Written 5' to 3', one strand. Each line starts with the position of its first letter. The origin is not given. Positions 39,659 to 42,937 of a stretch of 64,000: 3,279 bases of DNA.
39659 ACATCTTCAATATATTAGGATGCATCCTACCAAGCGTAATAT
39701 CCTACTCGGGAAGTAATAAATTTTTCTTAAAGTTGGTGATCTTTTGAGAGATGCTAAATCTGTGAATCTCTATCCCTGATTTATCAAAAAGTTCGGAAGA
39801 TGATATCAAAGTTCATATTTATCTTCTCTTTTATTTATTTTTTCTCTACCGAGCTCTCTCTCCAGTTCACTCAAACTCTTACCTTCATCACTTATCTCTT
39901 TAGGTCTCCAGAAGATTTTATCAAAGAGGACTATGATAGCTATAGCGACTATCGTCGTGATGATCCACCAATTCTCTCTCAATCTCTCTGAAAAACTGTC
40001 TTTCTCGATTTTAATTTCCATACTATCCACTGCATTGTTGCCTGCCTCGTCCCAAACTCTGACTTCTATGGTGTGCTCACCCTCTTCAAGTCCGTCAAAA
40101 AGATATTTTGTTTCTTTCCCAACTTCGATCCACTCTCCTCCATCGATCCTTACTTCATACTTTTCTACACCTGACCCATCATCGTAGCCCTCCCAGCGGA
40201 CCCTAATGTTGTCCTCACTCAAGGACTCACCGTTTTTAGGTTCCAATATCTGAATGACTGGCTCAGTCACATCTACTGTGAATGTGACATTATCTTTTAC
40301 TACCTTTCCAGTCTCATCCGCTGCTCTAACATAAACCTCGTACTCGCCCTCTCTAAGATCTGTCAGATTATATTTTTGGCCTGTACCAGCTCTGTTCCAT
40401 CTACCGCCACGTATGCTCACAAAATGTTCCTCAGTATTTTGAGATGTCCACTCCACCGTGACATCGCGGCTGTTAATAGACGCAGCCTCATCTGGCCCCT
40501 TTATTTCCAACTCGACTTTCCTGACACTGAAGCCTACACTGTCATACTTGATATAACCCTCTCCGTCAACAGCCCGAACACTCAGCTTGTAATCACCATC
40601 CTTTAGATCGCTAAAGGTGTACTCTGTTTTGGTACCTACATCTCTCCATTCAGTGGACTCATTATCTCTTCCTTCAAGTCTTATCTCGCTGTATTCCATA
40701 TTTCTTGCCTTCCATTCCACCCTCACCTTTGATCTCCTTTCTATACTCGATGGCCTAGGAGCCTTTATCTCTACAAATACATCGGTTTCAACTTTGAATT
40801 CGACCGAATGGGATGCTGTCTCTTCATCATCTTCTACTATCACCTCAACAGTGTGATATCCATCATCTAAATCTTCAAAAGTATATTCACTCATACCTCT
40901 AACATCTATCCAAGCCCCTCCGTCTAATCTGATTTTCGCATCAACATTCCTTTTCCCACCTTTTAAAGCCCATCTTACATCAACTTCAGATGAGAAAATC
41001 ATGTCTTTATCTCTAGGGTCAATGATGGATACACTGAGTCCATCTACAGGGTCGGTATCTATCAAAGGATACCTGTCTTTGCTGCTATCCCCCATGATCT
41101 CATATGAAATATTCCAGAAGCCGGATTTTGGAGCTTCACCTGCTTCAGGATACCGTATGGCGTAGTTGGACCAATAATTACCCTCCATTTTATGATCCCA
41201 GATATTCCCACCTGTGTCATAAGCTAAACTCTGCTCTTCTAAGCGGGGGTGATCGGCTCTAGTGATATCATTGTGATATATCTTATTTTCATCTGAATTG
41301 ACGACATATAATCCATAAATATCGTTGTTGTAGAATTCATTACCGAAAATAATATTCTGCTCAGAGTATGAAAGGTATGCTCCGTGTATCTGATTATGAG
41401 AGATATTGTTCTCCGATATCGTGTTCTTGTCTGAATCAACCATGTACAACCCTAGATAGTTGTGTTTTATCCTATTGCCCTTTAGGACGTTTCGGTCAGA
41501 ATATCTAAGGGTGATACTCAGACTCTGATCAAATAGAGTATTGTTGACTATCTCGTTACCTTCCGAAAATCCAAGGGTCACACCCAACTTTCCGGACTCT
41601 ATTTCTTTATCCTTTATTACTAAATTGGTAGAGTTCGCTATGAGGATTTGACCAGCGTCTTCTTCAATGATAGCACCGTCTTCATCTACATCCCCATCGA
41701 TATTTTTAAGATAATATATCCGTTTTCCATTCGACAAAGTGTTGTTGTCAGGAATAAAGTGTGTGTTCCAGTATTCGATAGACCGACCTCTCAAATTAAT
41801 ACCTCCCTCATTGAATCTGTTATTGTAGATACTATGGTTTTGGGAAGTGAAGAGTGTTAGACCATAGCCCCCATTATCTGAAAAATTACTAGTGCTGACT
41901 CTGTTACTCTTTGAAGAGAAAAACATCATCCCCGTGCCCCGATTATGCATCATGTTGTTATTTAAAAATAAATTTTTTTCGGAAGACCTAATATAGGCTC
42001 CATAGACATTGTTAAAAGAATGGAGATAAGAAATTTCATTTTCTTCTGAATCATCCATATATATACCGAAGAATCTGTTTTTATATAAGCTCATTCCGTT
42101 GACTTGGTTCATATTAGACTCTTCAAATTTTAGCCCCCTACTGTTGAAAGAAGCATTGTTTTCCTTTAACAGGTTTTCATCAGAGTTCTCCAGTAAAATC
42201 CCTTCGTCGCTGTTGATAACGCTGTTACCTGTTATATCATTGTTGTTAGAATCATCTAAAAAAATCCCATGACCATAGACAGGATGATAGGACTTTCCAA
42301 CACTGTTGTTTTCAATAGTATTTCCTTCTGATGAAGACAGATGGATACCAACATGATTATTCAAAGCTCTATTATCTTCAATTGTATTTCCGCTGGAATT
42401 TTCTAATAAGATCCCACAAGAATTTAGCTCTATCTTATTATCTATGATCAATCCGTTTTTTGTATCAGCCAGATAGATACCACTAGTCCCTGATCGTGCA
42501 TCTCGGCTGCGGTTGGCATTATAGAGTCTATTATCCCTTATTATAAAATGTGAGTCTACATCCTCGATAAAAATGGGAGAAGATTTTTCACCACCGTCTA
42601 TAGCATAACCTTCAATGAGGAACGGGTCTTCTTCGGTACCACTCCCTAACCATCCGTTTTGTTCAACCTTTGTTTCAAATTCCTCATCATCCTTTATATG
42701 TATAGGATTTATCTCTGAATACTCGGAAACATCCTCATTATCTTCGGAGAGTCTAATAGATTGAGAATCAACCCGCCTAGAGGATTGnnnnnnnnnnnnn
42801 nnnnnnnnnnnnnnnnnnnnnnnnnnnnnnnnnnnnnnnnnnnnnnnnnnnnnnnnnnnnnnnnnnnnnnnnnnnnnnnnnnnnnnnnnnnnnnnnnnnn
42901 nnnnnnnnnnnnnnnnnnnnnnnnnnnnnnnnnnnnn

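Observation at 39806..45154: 1782-aa membrane-anchored surface protein combining S8 subtilase, a long parallel beta-helix and four Ig/Fn3-like domains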

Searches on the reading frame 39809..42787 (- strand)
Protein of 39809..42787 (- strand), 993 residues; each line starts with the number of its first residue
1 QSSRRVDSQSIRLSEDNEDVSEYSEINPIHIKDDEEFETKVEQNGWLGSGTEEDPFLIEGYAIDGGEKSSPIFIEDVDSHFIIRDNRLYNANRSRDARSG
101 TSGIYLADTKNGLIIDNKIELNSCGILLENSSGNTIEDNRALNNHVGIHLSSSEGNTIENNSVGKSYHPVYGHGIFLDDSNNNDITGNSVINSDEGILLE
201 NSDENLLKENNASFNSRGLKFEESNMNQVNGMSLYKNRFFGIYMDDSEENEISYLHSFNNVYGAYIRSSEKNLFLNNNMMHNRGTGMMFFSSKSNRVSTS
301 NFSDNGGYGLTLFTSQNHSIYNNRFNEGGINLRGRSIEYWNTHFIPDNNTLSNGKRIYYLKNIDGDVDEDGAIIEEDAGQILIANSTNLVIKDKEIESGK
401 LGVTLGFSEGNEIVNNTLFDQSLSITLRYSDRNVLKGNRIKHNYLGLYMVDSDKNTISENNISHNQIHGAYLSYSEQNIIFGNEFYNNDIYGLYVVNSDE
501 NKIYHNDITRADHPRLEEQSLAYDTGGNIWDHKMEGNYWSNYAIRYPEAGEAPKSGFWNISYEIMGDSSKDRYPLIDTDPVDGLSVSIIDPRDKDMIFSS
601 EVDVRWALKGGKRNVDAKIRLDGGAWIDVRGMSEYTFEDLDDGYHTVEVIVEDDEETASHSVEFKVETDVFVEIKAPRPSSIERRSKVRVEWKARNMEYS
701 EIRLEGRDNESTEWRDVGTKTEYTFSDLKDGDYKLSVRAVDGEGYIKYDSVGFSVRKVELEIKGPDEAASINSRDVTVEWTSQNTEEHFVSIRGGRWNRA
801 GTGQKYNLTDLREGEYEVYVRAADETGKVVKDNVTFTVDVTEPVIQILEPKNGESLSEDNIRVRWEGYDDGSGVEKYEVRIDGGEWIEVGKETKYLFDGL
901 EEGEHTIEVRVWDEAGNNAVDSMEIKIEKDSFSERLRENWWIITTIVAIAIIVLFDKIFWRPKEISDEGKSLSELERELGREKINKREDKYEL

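Call 37: predict_structure(alignment_id=A2)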
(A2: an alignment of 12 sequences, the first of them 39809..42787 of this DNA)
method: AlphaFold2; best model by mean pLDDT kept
length: 993 residues; sequences in the alignment: 12
mean_pLDDT: 81.9   pTM: 0.63
mean pLDDT of the five models: 81.9, 81.0, 79.4, 78.4, 78.4
residues with pLDDT >= 90: 432; 70-90: 377; 50-70: 102; < 50: 82
segments of 3 or more residues with pLDDT < 50: 1-19, 95-97, 364-370, 930-938, 954-993
pLDDT, mean of each block of 10 residues (from residue 1): 28 39 83 93 90 94 81 95 94 56 92 96 91 97 91 97 78 92 97 94 97 94 96 92 96 95 93 96 90 96 86 95 92 86 91 89 51 73 87 88 91 92 93 93 94 92 91 92 85 88 84 58 83 70 70 61 65 58 77 87 86 81 90 88 94 84 91 85 78 88 78 80 83 91 89 85 83 88 85 78 82 85 74 87 88 81 87 87 89 87 89 89 79 47 58 44 27 30 27 25
secondary structure, 60 per line:
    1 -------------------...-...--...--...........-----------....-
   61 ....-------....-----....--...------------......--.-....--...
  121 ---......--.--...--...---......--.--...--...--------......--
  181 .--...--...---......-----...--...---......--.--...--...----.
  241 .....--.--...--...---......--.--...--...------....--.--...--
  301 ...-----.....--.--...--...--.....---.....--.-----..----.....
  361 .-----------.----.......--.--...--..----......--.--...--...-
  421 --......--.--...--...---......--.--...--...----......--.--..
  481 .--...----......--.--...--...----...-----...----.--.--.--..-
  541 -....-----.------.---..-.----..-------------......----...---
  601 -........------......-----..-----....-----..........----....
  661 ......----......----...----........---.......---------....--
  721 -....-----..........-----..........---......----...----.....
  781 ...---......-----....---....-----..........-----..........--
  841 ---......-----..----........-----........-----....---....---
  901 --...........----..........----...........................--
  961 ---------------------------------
elements in order (helices of 4 or more, strands of 3 or more residues): E24-26 E29-31 H34-44 E56-59 E61-64 E72-75 E81-84 E87-89 E102-107 E112-115 E118-120 E124-129 E135-137 E140-142 E146-151 E157-159 E162-164 E173-178 E184-186 E189-191 E195-200 E206-208 E211-213 E217-222 E228-230 E233-235 E240-245 E251-253 E256-258 E262-267 E273-275 E278-280 E287-290 E296-298 E301-303 E309-313 E319-321 E324-326 E329-333 H337-341 E356-361 E378-384 E390-392 E401-406 E412-414 E417-419 E423-428 E434-436 E439-441 E445-450 E456-458 E461-463 E468-473 E479-481 E484-486 E491-496 E502-504 E507-509 E522-524 H542-545 E585-590 E595-597 E602-609 E616-621 E634-637 E643-652 E657-666 E671-676 E681-683 E688-695 E699-705 E715-718 E722-725 E731-740 E746-755 E759-764 E769-771 E776-783 E787-792 E798-801 E805-808 E814-823 E829-838 E844-849 E861-868 E874-881 E887-890 E894-897 E903-913 E918-927 H932-958

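Call 41: fold_search(model_id=the predicted structure, library=pdb)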
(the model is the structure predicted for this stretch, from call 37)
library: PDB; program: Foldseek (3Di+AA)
matches with E <= 10: 1787; with E <= 0.001: 591
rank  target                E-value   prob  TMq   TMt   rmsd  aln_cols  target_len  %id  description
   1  9fls_A                8.7e-13  1.00  0.14  0.34  14.7       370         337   11  CryoEM structure of the fragment-3 (2061-2397) in the grappling hook protein A (GhpA) in the bacterium Aureispira sp.  (released 2024-10-16)
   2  9flp_A                1.2e-12  1.00  0.14  0.15  15.5       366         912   11  CryoEM structure of the neck (1403-2314) in the grappling hook protein A (GhpA) in the bacterium Aureispira sp. CCB-QB (released 2024-10-16)
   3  2jll                  2.1e-12  1.00  0.12  0.21  18.7       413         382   12  Crystal structure of NCAM2 IgIV-FN3II (released 2009-11-17)
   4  4pbx                  6.2e-12  1.00  0.14  0.22  22.7       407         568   15  Crystal structure of the six N-terminal domains of human receptor protein tyrosine phosphatase sigma (released 2014-11-12)
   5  6xi3                  6.8e-12  1.00  0.13  0.24  15.4       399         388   16  Crystal structure of tetra-tandem repeat in extending region of large adhesion protein (released 2020-10-14)
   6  5i99                  9.6e-12  1.00  0.13  0.25  16.9       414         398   12  Crystal structure of mouse CNTN3 Ig5-Fn2 domains (released 2016-08-31)
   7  6tpw                  1.6e-11  1.00  0.15  0.31  14.0       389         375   13  Crystal structures of FNIII domain one through four of the human leucocyte common antigen-related protein ( LAR) (released 2020-05-13)
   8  9fly_A                2.2e-11  1.00  0.13  0.15  19.9       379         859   11  CryoEM structure of the base (4151-5009) in the grappling hook protein A (GhpA) in the bacterium Aureispira sp. CCB-QB (released 2024-10-16)
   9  3t1w                  3.7e-11  1.00  0.17  0.33  11.0       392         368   14  Structure of the four-domain fragment Fn7B89 of oncofetal fibronectin (released 2012-03-21)
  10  9flw_A                4.4e-11  1.00  0.14  0.24  14.7       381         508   12  CryoEM structure of the fragment-6 (3571-4078) in the grappling hook protein A (GhpA) in the bacterium Aureispira sp.  (released 2024-10-16)
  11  7ol4_D                4.4e-11  1.00  0.13  0.20  31.9       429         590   11  Mouse contactin-1 neurofascin-155 immunoglobulin domains adhesion complex (released 2022-12-14)
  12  9flu_A                4.8e-11  1.00  0.13  0.33  16.5       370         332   10  CryoEM structure of the fragment-1 (3402-3733) in the grappling hook protein A (GhpA) in the bacterium Aureispira sp.  (released 2024-10-16)
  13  9g8b_A                5.7e-11  1.00  0.13  0.32  16.8       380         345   10  CryoEM structure of the fragment-2 (2892-3236) in the grappling hook protein A (GhpA) in the bacterium Aureispira sp.  (released 2024-10-16)
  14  4yfg_A                5.7e-11  1.00  0.12  0.22  17.6       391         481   12  Crystal structure of PTP delta meA3/meB minus variant Ig1-Fn1 (released 2015-05-06)
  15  5k70_D                6.2e-11  1.00  0.12  0.27  39.0       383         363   14  Sidekick-2 immunoglobulin domains 1-4 H18R/N22S mutant (released 2016-09-28)
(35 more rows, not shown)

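Call 67: fold_search(model_id=the predicted structure, library=viral)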
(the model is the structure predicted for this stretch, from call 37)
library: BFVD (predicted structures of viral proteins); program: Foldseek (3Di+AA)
matches with E <= 10: 1649; with E <= 0.001: 570
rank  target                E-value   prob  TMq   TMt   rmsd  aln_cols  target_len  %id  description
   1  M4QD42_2              7.3e-14  1.00  0.13  0.14  20.2       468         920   13  Immunoglobulin domain-containing protein [Prochlorococcus phage MED4-213]
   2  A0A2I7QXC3            1.9e-13  1.00  0.12  0.20  28.9       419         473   17  (no name in the UniProt tables at hand)
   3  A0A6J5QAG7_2          2.6e-13  1.00  0.15  0.17  17.1       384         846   17  Tip attachment protein J [uncultured Caudovirales phage]
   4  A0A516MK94            2.6e-13  1.00  0.14  0.19  24.2       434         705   15  (no name in the UniProt tables at hand)
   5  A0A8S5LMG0            2.8e-13  1.00  0.16  0.29  18.8       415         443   16  Uncharacterized protein [Siphoviridae sp. ctDuC3]
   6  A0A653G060            2.8e-13  1.00  0.10  0.15  21.7       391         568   15  (no name in the UniProt tables at hand)
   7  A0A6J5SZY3            3.0e-13  1.00  0.12  0.10  19.2       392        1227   15  Ig [uncultured Caudovirales phage]
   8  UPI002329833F         3.2e-13  1.00  0.16  0.16  16.5       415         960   15  (no name look-up for this kind of identifier)
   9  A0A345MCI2            4.9e-13  1.00  0.13  0.14  20.5       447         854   12  Minor tail protein [Gordonia phage Teatealatte]
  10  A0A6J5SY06            5.1e-13  1.00  0.12  0.10  19.5       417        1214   15  Fibronectin type III [uncultured Caudovirales phage]
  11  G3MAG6                6.1e-13  1.00  0.12  0.10  20.8       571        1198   11  Gp425 [Bacillus phage G]
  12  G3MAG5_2              8.4e-13  1.00  0.12  0.15  20.8       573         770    9  Gp424 [Bacillus phage G]
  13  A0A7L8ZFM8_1          8.8e-13  1.00  0.11  0.11  28.1       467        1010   14  (no name in the UniProt tables at hand)
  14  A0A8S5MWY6            1.1e-12  1.00  0.15  0.13  17.5       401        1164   15  Uncharacterized protein [Siphoviridae sp. cth2082]
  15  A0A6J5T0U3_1          1.3e-12  1.00  0.15  0.16  15.1       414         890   14  Ig [uncultured Caudovirales phage]
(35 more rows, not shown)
